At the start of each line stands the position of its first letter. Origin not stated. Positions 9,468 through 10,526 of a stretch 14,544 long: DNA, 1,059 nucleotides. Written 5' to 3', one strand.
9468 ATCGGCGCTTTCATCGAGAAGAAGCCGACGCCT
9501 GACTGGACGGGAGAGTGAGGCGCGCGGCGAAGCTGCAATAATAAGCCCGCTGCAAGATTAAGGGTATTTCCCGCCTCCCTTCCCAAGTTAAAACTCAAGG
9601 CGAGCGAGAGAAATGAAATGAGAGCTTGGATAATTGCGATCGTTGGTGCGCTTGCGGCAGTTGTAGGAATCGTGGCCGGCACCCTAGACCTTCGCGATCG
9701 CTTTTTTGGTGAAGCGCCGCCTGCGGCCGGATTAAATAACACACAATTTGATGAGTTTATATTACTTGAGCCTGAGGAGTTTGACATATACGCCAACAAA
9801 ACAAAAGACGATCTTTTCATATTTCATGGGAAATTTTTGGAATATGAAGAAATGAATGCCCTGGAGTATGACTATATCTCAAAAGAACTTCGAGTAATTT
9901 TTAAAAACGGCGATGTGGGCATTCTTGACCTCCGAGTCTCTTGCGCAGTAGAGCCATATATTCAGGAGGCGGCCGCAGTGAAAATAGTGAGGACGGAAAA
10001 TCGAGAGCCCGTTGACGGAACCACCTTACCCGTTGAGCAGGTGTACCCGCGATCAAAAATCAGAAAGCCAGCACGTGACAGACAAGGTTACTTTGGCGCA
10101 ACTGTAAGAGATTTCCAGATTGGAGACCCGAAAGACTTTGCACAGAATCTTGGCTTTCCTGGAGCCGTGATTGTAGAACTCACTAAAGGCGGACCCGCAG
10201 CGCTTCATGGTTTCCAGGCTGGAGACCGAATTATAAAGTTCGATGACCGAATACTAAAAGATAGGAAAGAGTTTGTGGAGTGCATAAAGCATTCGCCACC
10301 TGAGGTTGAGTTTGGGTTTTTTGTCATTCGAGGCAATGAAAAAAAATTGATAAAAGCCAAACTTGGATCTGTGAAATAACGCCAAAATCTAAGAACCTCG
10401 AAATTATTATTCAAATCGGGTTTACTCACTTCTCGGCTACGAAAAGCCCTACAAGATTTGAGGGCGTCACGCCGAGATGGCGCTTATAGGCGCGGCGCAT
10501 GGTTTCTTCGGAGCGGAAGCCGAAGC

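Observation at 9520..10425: Low-GC insert of about 0.9 kb carrying a single orphan membrane-anchored PDZ protein, wedged between two convergent native genes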

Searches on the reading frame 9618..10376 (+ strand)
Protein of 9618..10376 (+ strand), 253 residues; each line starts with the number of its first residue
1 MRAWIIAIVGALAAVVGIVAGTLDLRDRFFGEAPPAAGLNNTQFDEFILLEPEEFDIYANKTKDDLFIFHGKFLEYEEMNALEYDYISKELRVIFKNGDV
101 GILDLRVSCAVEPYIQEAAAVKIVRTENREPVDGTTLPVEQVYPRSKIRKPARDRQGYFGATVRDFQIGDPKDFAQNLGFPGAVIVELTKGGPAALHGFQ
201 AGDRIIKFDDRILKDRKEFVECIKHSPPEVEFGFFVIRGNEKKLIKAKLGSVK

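Call 5: search_protein_families(library=pfam, proteins=[window:9618-10376:+], max_evalue=1)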
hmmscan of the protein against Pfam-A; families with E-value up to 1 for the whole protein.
window:9618-10376:+ (253 aa): 4 families
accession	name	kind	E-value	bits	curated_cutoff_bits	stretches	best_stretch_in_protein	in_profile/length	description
PF13180.12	PDZ_2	-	1.5e-09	38.4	27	1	177-249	12-80/80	PDZ domain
PF17820.7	PDZ_6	-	2.3e-06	27.7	27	1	185-228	2-45/54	PDZ domain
PF00595.29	PDZ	-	0.0013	19.5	23.2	1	153-211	7-55/81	PDZ domain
PF05360.19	YiaAB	-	0.17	12.5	26.6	1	2-30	4-32/53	yiaA/B two helix domain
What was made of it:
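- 10083..10373 (+): HtrA/DegP-type PDZ domain (aa 156-252). The carboxylate-binding loop G-Y-F-G-A lies at aa 157-161. It contains Cys222. PF13180, E 1.5e-9 (call 5).
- On PDZ domain (Pfam PF13180 PDZ_2 / HtrA-type PDZ): PF17820 scores 27.7 against 27 (call 5).
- Checked: The C-terminal PDZ is confirmed (PF13180, 38.4 bits against a cut-off of 27; call 5).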

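Call 7: find_homologous_proteins(query=window:9618-10376:+, max_evalue=0.001)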
Query window:9618-10376:+ (253 aa): 1 proteins with E <= 0.001 among 1942 candidates.
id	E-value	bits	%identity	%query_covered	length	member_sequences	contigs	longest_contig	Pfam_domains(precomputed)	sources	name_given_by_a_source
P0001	4.8e-165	565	100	100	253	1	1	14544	PF17820.8,PF13180.13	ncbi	ncbi:MAG: PDZ domain-containing protein [Pseudomonadota bacterium]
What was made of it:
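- The PDZ protein itself is recorded from NCBI only (call 7).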

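Call 9: search_protein_families(library=ncbifam, proteins=[window:9618-10376:+], max_evalue=1)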
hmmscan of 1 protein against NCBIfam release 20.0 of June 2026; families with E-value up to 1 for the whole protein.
window:9618-10376:+ (253 aa): 9 families
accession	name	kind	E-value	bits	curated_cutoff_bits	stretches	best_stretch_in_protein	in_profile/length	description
TIGR02037.1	degP_htrA_DO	subfamily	2.2e-08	33.5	416.2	1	154-250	233-328/434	Do family serine endopeptidase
TIGR02038.1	protease_degS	equivalog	2.2e-05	23.8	422.95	1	147-245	245-342/351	outer membrane-stress sensor serine endopeptidase DegS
TIGR00054.1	TIGR00054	equivalog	3e-05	23.1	147.55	1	183-229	204-250/421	RIP metalloprotease RseP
NF008046.0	PRK10779.1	equivalog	0.00075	18.7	477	1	183-228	224-269/450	sigma E protease regulator RseP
NF008147.1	PRK10898.1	equivalog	0.00096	18.4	408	1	152-242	251-340/352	outer membrane-stress sensor serine endopeptidase DegS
NF041521.1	HhoA_HhoB_HtrA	equivalog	0.0036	16.7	450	1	182-250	264-332/335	HhoA/HhoB/HtrA family serine endopeptidase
NF040960.1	MamE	equivalog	0.041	12.4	800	1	182-227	468-513/659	magnetosome formation protease MamE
NF047968.1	SerProtHtrA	equivalog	0.079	12.3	470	1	182-247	290-355/357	serine protease HtrA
TIGR02860.1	spore_IV_B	equivalog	0.14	11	305.25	1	192-242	124-173/402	SpoIVB peptidase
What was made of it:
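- On HtrA/DegP/DegS serine proteases (S1C): NCBIfam DegP and DegS models match only their PDZ segments, at 33.5 and 23.8 bits against cut-offs above 400 (call 9).
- On S41 C-terminal processing peptidases (Prc/CtpA) and M50 RseP: RseP models match only the PDZ (aa 183-229), far below their cut-offs (call 9).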

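Call 16: find_related_loci(query=window:9618-10376:+, collection=viral_contigs, flank=5000)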
Query window:9618-10376:+ (253 aa) in viral_contigs; peptide patterns used: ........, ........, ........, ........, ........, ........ (x = any residue, [..] = any of these).
6 stretches matched a pattern, but none encodes a relative of the query by tblastn (E <= 1e-3).

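Call 17: search_protein_representatives(protein=window:9618-10376:+)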
Query: 253 residues. Proteins with E-value up to 0.001 (for the whole library): 1140; up to 1e-10: 19; up to 1e-30: 2. The best 150 are listed.
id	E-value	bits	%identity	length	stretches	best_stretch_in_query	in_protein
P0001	1.5e-165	564.8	100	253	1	1-253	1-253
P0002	3.3e-42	160.8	34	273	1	19-250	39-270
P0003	6.3e-23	97.7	29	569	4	179-249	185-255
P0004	1.3e-21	93.4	33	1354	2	49-142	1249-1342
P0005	3.8e-15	72.1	39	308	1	51-152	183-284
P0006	2.4e-13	66.3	31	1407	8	160-232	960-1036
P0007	2.5e-13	66.2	28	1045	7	180-251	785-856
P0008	6.7e-13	64.8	36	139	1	46-139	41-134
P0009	6.8e-13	64.8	28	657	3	121-251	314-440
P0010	1.7e-12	63.5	41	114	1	56-140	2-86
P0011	2.3e-12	63.1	30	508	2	134-251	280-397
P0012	2.5e-12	62.9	30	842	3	127-243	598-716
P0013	2.6e-12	62.9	29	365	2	152-251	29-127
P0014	2.7e-11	59.5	36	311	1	32-140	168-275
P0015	5.9e-11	58.4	30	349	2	155-251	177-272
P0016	6.3e-11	58.3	31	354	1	49-223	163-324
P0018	8.0e-11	58.0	35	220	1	47-141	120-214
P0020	1.1e-10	57.6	37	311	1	47-149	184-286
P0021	1.2e-10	57.4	39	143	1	49-141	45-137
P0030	4.2e-10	55.6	28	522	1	50-240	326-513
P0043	3.1e-09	52.8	33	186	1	49-145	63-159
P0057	1.1e-08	50.9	39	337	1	49-140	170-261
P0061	1.4e-08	50.6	29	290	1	49-152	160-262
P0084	5.7e-08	48.6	34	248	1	46-139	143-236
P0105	9.3e-08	48.0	39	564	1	48-140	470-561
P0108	1.1e-07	47.8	33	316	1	49-142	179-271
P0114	1.3e-07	47.5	36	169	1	48-140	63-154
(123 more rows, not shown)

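Call 20: search_protein_families(library=pfam, proteins=[P0002, P0004, P0005, P0008, P0014, P0016, P0030, P0057, P0105, P0084], max_evalue=0.01)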
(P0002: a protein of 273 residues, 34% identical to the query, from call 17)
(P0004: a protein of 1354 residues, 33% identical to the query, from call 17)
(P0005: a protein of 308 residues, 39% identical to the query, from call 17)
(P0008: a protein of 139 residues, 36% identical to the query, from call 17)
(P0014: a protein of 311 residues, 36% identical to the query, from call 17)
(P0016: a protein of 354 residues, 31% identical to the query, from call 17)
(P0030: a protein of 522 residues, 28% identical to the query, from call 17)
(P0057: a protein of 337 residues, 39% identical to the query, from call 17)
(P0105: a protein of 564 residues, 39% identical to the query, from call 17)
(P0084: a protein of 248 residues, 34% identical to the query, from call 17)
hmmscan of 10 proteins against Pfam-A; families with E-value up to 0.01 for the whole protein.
P0002 (273 aa): 3 families
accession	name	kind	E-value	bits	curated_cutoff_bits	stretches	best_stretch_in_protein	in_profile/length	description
PF17820.7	PDZ_6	-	5.4e-11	42.5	27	1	205-258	2-54/54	PDZ domain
PF13180.12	PDZ_2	-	7.7e-09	36.2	27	1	177-263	1-74/80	PDZ domain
PF00595.29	PDZ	-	0.0033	18.2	23.2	1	172-235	5-59/81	PDZ domain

P0004 (1354 aa): 4 families
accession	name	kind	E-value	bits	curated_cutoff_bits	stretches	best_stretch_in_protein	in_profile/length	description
PF02534.20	T4SS-DNA_transf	-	1.4e-25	90.5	20.1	1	124-455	44-352/468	Type IV secretory system Conjugative DNA transfer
PF10412.15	TrwB_AAD_bind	-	9.8e-18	64.6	20.5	1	126-456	13-295/387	Type IV secretion-system coupling protein DNA-binding domain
PF12696.13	TraG-D_C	-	2.1e-08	34.6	22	1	407-468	2-64/126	TraM recognition site of TraD and TraG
PF01935.23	DUF87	-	0.0039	17.8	23.2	0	128-150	23-45/220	Helicase HerA, central domain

P0005 (308 aa): 3 families
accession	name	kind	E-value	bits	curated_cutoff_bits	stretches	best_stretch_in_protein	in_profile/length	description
PF13676.11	TIR_2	-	2.4e-20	73.7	28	1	2-116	2-111/122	TIR domain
PF01582.25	TIR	-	1.1e-06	29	21.3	1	14-100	19-101/179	TIR domain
PF08937.16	ThsB_TIR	-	0.0089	16.8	21.2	0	2-95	1-95/100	Thoeris protein ThsB, TIR-like domain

P0008 (139 aa): 0 families

P0014 (311 aa): 2 families
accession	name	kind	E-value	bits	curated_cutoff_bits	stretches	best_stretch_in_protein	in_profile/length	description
PF13676.11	TIR_2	-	4.7e-18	66.3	28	1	4-120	1-110/122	TIR domain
PF01582.25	TIR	-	0.0051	17.1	21.3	1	19-76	21-77/179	TIR domain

P0016 (354 aa): 3 families
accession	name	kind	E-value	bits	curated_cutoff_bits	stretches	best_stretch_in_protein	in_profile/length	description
PF17820.7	PDZ_6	-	9e-10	38.6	27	1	285-338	1-54/54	PDZ domain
PF00595.29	PDZ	-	7e-08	33.2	23.2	1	274-318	17-61/81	PDZ domain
PF13180.12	PDZ_2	-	3.6e-07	30.8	27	1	281-342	12-73/80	PDZ domain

P0030 (522 aa): 3 families
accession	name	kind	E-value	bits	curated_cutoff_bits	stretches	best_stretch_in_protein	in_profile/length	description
PF13180.12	PDZ_2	-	7.1e-09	36.3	27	1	432-522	2-80/80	PDZ domain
PF00595.29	PDZ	-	6e-08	33.4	23.2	1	428-509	7-80/81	PDZ domain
PF17820.7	PDZ_6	-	4.5e-07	30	27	1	460-508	4-51/54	PDZ domain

P0057 (337 aa): 1 family
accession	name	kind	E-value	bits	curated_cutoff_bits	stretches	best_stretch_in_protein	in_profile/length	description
PF13676.11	TIR_2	-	7.2e-12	46.3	28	1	4-114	1-110/122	TIR domain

P0105 (564 aa): 0 families

P0084 (248 aa): 0 families
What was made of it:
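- The T4CP fusion also places the domain in the cytoplasm (call 20).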

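Call 34: find_homologous_proteins(query=A1, max_evalue=0.001)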
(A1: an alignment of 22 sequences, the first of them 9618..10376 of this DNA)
Query A1 (22 sequences) (253 aa, profile of the alignment): 2 proteins with E <= 0.001 among 8000 candidates.
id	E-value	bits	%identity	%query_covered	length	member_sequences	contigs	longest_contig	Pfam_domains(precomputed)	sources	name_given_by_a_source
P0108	3.2e-63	232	30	43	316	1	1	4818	PF13676.12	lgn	-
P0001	3.2e-49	186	100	100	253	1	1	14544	PF17820.8,PF13180.13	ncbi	ncbi:MAG: PDZ domain-containing protein [Pseudomonadota bacterium]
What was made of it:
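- Tried and rejected: The search with the full-length alignment A1 was swamped by TIR and PDZ candidates and returned only two proteins (call 34).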

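Call 37: find_encoding_contigs(protein=P0002, flank=8000, max_places=4)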
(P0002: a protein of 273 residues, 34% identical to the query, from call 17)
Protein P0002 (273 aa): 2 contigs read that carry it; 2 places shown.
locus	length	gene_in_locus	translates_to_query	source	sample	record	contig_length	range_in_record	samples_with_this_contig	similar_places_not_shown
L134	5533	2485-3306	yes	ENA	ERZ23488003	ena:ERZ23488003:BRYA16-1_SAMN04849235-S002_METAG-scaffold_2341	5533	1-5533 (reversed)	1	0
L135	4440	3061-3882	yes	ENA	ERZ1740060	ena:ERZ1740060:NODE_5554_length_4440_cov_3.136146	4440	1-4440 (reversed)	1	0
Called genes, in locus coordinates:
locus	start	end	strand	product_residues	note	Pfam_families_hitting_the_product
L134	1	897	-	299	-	?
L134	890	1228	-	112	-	PF01844:HNH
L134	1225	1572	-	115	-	-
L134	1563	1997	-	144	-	PF20441:TerL_nuclease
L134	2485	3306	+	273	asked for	PF13180:PDZ_2, PF17820:PDZ_6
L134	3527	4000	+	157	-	-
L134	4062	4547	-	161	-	-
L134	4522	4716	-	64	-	-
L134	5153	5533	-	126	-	?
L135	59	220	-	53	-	-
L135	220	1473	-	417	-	PF05065:Phage_capsid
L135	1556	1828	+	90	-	-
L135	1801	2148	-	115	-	-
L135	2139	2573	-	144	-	PF20441:TerL_nuclease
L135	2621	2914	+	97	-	PF07798:CCDC90-like (weak)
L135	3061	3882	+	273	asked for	PF13180:PDZ_2, PF17820:PDZ_6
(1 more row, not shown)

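Call 38: list_cluster_members(proteins=[P0002, P0016, P0030, P0004, P0005, P0105, P0018, P0084, P0014, P0020])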
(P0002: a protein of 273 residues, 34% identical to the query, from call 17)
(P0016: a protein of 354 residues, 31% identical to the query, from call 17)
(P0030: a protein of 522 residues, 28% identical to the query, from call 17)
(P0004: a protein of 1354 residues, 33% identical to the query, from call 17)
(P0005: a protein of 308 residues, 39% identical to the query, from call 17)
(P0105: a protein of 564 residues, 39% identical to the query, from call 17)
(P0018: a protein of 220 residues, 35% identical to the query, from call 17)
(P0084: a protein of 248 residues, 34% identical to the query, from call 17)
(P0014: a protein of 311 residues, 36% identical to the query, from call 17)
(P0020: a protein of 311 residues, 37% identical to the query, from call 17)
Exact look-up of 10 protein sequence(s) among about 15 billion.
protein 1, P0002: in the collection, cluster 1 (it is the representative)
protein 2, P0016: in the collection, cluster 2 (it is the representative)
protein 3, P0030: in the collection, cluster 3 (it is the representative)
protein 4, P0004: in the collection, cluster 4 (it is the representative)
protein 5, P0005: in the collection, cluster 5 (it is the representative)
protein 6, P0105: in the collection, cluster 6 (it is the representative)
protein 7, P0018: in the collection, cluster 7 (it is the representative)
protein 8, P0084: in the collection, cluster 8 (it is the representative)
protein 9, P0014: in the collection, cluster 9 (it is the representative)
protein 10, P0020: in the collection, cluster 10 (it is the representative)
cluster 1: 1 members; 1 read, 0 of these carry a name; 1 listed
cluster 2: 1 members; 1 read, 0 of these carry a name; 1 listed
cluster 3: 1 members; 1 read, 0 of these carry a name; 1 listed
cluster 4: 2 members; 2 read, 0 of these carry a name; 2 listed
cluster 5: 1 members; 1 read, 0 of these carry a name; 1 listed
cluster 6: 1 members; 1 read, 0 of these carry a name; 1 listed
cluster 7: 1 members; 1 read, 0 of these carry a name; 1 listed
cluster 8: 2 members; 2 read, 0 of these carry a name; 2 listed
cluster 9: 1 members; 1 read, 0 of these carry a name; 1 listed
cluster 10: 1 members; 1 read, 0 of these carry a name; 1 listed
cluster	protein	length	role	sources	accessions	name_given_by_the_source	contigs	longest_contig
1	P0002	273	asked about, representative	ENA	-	-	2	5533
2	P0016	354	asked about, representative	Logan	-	-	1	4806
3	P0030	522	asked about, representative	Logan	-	-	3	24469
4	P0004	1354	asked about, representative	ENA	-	-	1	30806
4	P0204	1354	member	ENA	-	-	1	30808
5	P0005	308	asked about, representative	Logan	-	-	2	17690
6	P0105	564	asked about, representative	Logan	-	-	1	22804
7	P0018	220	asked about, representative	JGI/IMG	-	-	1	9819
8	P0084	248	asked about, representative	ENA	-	-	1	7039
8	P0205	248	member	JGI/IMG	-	-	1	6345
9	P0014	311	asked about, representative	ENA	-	-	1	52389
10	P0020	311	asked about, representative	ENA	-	-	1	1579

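Call 39: find_encoding_contigs(protein=P0030, flank=8000, max_places=3)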
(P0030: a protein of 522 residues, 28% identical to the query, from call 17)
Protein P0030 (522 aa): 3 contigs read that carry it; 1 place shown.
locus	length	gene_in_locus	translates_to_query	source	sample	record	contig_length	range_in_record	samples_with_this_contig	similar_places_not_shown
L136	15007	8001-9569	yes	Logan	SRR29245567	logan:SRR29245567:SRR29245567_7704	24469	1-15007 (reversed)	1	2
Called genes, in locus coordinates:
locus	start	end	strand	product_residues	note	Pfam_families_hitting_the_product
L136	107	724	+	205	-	PF00239:Resolvase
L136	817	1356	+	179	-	-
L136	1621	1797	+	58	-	-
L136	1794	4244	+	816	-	PF02463:SMC_N, PF13175:AAA_15 (weak), PF13476:AAA_23, PF13555:AAA_29 (weak), PF13304:AAA_21 (faint)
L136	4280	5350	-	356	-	PF02661:Fic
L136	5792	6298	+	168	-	PF07275:ArdA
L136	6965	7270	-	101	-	-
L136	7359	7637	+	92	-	-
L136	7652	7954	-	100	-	-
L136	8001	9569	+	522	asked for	PF00595:PDZ, PF13180:PDZ_2, PF17820:PDZ_6 (weak)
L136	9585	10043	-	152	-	-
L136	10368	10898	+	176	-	-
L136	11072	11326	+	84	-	-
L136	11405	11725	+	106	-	-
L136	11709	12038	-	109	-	-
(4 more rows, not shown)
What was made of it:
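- Closest known: Phage 'morons' and prophage- or plasmid-encoded membrane exclusion proteins. Same: In the closest homolog the gene lies on the opposite strand next to prophage structural genes (call 37), and in another relative it lies on a relaxase/ArdA element (call 39).
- P0030 lies between ArdA, Fic and resolvase on one side and a relaxase on the other (call 39).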

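Call 40: find_encoding_contigs(protein=P0016, flank=8000, max_places=2)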
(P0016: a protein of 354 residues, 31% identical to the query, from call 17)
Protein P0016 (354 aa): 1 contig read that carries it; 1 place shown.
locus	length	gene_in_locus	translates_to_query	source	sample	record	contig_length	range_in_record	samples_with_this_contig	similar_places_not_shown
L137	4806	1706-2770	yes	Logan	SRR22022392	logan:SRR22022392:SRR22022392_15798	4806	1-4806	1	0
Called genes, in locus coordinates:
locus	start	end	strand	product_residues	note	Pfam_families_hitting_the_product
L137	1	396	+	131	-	?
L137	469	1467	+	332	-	PF13424:TPR_12 (faint)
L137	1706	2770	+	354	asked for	PF00595:PDZ, PF13180:PDZ_2 (weak), PF17820:PDZ_6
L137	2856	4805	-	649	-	?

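Call 41: search_dna_similar(query=window:9618-10376:+, collection=phages, mode=protein, max_evalue=0.001)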
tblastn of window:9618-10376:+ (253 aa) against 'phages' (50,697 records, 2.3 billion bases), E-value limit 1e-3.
No match.

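Call 42: find_encoding_contigs(protein=P0004, flank=10000, max_places=1)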
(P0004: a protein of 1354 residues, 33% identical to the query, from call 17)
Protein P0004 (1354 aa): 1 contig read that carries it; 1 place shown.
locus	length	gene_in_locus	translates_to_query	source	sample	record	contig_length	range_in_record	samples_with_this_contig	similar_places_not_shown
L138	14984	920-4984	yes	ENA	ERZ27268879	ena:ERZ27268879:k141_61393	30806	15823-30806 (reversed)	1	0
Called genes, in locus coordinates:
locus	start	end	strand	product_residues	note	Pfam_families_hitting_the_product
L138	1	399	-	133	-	?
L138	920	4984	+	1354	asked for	PF02534:T4SS-DNA_transf, PF10412:TrwB_AAD_bind, PF12696:TraG-D_C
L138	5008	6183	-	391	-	PF00005:ABC_tran, PF13304:AAA_21 (weak), PF08402:TOBE_2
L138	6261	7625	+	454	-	-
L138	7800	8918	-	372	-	PF01791:DeoC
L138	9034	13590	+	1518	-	PF08447:PAS_3, PF00989:PAS, PF08447:PAS_3, PF01590:GAF, PF13185:GAF_2, PF08448:PAS_4, PF00989:PAS, PF08448:PAS_4, +10 more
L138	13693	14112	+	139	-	PF00072:Response_reg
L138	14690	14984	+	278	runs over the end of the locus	PF00139:Lectin_legB, PF18483:Lectin_L-type_dom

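Call 43: find_encoding_contigs(protein=P0014, flank=8000, max_places=1)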
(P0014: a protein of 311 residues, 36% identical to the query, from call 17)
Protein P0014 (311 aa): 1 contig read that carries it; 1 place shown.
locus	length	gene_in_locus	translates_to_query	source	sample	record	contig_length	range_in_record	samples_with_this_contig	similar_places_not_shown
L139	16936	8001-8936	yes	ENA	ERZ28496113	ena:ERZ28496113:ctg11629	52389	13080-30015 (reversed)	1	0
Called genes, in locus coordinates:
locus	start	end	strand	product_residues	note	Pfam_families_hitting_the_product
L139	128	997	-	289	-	PF00126:HTH_1, PF03466:LysR_substrate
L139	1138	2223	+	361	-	PF01571:GCV_T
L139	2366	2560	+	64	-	-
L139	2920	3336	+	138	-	PF00501:AMP-binding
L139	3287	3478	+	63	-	PF00501:AMP-binding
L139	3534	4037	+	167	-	PF13193:AMP-binding_C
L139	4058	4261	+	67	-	PF00378:ECH_1, PF16113:ECH_2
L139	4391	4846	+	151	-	PF00378:ECH_1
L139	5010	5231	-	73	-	PF01381:HTH_3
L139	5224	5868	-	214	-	PF00589:Phage_integrase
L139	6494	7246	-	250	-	-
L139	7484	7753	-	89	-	-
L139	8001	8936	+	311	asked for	PF13676:TIR_2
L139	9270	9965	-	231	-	-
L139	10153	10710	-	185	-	PF13676:TIR_2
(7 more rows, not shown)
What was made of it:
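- P0014 (TIR + domain) sits beside an integrase, a second TIR and a caspase-like peptidase (call 43). One of them lies in an integrase/TIR/caspase island (call 43).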
